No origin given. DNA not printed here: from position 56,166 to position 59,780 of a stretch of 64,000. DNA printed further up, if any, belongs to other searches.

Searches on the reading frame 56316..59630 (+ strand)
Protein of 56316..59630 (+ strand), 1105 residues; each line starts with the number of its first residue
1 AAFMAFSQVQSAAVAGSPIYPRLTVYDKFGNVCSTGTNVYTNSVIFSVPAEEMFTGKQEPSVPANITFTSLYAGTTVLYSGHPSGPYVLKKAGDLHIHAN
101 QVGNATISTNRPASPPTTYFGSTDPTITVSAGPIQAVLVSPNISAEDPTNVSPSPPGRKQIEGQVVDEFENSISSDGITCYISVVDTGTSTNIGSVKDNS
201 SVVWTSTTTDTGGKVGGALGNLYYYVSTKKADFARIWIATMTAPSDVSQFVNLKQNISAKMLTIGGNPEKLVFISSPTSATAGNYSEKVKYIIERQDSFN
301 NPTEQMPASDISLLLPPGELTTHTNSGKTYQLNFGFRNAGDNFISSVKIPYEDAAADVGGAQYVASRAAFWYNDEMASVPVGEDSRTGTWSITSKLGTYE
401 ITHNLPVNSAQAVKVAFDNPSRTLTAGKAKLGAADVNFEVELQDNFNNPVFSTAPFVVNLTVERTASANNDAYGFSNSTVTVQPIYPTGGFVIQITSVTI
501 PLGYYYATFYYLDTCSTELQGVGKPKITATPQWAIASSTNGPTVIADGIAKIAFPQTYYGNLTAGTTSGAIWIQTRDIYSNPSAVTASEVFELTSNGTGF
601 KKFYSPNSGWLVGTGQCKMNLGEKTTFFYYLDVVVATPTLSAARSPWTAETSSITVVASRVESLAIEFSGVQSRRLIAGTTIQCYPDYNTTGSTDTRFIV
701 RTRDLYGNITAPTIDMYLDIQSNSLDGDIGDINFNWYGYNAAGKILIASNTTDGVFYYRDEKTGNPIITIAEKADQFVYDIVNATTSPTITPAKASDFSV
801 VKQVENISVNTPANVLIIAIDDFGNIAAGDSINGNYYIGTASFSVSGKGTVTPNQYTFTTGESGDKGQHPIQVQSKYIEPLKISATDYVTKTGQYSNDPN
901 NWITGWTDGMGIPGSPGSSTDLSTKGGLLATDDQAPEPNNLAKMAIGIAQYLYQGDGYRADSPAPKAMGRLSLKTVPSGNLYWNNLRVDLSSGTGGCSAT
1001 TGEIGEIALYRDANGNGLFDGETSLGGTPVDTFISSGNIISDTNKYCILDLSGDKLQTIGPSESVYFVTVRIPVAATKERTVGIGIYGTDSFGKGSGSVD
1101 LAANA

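Call 76: search_solved_structures(query=window:56316-59630:+, max_evalue=0.01)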
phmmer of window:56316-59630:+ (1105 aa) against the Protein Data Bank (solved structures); distinct sequences matched with E-value up to 0.01: 0.
